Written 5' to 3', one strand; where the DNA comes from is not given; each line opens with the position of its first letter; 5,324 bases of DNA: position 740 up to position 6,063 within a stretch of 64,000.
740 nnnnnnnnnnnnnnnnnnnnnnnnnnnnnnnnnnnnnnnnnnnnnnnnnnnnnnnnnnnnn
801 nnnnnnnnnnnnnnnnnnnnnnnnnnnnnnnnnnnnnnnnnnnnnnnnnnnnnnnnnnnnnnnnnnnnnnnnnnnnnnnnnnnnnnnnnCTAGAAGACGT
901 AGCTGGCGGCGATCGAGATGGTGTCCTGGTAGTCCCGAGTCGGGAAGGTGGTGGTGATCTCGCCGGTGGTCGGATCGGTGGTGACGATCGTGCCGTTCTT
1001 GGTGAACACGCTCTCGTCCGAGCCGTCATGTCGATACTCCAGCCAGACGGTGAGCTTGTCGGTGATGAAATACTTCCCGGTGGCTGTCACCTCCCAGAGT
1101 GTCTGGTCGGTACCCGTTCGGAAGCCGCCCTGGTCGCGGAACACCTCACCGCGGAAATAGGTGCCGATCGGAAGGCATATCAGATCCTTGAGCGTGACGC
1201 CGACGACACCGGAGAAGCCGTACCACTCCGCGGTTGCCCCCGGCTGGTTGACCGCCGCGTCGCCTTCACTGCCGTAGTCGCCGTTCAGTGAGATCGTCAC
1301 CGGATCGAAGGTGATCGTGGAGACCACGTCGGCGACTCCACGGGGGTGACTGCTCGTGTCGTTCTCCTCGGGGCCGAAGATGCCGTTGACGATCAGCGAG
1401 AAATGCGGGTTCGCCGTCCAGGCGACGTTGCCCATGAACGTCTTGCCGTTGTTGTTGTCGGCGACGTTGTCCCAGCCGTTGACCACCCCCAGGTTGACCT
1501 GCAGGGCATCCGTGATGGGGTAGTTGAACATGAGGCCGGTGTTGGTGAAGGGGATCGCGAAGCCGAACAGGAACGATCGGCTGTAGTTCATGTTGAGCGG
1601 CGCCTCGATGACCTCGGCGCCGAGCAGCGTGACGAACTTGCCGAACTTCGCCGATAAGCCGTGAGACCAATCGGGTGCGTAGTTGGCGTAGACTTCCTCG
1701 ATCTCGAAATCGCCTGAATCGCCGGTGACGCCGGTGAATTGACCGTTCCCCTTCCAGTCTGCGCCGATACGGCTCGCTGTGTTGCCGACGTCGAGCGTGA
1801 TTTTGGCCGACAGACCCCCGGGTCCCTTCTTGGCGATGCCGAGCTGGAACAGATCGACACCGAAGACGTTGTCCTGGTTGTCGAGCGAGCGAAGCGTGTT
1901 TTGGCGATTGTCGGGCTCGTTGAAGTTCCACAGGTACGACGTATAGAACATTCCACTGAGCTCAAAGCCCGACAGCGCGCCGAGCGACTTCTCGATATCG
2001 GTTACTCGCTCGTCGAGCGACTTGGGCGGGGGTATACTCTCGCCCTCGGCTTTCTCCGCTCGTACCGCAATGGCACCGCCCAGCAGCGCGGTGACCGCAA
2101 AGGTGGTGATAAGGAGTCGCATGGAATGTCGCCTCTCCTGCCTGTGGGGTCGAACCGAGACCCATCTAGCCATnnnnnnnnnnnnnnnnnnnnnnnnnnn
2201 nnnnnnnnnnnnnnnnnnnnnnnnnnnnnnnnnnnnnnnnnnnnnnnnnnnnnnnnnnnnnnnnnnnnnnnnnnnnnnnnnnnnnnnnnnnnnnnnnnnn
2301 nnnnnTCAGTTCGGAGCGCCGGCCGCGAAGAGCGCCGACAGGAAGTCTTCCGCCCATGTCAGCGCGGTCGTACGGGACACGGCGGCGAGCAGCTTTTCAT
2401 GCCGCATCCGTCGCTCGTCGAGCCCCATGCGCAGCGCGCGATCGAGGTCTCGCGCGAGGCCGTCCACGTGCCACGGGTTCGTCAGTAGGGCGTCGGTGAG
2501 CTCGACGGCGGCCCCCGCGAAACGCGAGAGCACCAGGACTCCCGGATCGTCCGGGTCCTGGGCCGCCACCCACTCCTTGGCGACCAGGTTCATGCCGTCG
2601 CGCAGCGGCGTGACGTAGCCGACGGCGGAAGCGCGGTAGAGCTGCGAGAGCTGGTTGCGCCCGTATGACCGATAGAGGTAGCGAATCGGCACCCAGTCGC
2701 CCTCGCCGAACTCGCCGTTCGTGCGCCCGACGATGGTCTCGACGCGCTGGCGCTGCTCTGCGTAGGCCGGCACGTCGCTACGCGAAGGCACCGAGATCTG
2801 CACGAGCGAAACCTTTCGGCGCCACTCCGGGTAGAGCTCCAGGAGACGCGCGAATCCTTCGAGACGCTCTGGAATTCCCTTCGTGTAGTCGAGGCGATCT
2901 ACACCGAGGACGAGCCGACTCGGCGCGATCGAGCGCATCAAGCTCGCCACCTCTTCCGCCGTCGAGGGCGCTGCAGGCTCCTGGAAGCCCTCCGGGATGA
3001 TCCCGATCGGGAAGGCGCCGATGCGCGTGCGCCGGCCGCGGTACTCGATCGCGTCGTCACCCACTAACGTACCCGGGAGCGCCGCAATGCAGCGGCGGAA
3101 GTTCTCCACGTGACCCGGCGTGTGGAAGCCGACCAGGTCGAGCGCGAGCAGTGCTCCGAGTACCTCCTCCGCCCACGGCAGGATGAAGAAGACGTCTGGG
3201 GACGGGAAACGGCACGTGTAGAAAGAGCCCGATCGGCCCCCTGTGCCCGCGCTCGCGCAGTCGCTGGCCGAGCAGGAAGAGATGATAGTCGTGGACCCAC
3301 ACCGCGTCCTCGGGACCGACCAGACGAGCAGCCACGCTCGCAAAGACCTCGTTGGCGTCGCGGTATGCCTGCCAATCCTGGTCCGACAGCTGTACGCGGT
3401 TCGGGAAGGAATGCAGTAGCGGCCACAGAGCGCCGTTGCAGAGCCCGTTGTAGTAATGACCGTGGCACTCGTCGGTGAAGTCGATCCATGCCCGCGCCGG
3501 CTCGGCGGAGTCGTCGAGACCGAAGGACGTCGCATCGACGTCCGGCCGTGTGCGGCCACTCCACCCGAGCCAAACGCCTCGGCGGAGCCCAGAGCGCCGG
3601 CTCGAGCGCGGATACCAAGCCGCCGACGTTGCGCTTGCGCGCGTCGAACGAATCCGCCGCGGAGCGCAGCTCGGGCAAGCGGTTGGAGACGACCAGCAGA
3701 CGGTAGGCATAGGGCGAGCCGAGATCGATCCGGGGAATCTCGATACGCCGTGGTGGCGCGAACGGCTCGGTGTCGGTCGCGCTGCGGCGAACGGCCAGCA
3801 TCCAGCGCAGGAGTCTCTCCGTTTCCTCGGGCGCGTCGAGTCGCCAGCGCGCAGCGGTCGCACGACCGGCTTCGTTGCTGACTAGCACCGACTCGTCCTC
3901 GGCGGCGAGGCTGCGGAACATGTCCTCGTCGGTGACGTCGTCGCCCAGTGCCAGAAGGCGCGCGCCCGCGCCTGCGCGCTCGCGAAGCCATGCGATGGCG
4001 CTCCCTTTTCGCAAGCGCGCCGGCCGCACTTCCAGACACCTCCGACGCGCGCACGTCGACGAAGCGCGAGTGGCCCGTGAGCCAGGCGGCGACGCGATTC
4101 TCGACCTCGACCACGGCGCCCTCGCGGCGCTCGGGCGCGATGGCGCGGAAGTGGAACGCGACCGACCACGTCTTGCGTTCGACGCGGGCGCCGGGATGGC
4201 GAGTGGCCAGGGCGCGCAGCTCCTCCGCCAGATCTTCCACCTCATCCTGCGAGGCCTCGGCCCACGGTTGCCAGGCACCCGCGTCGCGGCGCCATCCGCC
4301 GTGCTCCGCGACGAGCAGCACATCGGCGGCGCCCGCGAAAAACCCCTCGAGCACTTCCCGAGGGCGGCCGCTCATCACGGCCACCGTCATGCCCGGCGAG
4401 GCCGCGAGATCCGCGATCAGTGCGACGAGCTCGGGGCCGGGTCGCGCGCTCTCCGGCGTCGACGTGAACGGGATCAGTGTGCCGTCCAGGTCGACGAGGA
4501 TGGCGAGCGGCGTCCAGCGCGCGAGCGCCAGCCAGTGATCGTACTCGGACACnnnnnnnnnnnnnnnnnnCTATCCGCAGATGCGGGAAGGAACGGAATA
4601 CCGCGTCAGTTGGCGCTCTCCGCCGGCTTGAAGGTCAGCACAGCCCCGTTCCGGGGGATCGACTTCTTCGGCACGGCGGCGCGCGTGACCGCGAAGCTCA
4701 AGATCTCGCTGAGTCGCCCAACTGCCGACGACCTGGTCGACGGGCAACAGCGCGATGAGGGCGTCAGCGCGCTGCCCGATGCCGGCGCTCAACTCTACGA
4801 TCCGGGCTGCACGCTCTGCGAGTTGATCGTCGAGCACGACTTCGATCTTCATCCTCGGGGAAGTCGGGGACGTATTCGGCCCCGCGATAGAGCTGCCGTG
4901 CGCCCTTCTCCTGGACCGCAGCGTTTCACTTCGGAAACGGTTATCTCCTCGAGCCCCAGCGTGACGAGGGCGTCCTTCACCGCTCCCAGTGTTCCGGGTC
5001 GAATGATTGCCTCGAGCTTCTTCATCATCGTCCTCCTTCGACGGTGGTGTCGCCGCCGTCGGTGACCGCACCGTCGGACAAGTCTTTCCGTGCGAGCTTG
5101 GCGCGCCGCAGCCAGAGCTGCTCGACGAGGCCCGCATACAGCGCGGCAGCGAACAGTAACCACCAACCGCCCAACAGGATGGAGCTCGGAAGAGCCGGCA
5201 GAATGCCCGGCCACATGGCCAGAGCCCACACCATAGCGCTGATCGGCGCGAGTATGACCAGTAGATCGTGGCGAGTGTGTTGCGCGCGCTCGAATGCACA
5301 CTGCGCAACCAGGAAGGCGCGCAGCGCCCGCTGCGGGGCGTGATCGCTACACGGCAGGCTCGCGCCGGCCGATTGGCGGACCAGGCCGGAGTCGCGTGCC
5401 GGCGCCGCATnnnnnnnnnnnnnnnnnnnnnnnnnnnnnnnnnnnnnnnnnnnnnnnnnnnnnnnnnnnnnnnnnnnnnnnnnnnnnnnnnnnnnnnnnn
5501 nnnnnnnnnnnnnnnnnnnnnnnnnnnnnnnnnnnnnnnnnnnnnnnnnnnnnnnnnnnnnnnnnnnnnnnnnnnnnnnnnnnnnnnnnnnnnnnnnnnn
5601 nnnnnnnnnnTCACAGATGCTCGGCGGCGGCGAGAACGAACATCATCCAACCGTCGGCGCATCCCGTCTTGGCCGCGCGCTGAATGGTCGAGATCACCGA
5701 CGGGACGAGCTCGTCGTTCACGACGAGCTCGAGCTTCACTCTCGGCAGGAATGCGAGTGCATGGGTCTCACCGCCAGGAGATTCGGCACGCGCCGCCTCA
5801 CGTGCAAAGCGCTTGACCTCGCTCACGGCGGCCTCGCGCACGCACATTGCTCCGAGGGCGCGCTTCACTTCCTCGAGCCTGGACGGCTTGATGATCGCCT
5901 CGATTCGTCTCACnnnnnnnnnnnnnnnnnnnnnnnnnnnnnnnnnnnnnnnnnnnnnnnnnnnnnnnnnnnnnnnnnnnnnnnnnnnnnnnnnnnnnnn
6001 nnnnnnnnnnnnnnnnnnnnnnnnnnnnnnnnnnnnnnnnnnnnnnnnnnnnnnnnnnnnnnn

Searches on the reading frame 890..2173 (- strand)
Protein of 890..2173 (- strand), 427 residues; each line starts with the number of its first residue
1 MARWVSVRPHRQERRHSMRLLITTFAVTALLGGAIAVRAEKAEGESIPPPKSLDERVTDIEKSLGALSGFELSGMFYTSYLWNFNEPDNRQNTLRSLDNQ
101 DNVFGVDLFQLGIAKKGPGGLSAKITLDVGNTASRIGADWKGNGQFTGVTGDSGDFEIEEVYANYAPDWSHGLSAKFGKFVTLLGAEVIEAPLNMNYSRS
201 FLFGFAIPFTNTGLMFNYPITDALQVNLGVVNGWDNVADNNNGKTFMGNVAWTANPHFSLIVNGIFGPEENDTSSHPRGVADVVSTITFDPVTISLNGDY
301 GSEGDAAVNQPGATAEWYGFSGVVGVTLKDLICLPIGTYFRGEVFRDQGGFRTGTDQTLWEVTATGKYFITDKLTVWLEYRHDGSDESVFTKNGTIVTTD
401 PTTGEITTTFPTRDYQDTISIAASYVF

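Call 6: search_protein_families(library=pfam, proteins=[window:890-2173:-], max_evalue=0.1)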
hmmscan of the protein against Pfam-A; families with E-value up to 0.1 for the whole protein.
window:890-2173:- (427 aa): 3 families
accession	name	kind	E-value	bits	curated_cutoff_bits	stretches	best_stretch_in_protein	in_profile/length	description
PF07642.17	BBP2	-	5.1e-64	217.1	26.2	1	70-400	2-327/339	Putative beta-barrel porin-2, OmpL-like. bbp2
PF11336.14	DUF3138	-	0.00037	19.7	27.3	1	361-394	474-507/525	Protein of unknown function (DUF3138)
PF10677.15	DUF2490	-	0.072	13.2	29.8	0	356-387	33-64/186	Protein of unknown function (DUF2490)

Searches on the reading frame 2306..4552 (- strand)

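Call 6: search_protein_families(library=pfam, proteins=[window:2306-4552:-], max_evalue=0.1)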
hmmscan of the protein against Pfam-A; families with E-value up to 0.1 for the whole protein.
window:2306-4552:- (748 aa): 2 families
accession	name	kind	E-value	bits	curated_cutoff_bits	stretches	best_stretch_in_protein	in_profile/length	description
PF00982.27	Glyco_transf_20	-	4.2e-86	290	32.5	1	444-741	170-471/473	Glycosyltransferase family 20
PF02358.22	Trehalose_PPase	-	6.5e-22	78.2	27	1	19-187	1-180/235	Trehalose-phosphatase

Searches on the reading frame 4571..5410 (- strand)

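Call 6: search_protein_families(library=pfam, proteins=[window:4571-5410:-], max_evalue=0.1)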
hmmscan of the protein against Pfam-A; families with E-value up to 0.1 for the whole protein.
window:4571-5410:- (279 aa): 1 family
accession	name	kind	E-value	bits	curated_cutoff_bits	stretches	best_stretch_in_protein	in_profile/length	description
PF09957.15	VapB_antitoxin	-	0.084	13.2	23.4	0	187-207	1-21/47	Bacterial antitoxin of type II TA system, VapB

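Call 14: search_protein_families(library=ncbifam, proteins=[window:4571-5410:-], max_evalue=1)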
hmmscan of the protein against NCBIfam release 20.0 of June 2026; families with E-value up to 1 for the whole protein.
window:4571-5410:- (279 aa): 0 families

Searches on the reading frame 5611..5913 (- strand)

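Call 72: search_protein_families(library=pfam, proteins=[window:5611-5913:-], max_evalue=0.01)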
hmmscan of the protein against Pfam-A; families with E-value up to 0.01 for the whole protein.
window:5611-5913:- (100 aa): 1 family
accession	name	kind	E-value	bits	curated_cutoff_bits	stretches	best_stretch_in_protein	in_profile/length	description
PF00543.27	P-II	-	4.1e-12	46.8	25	1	1-94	1-90/102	Nitrogen regulatory protein P-II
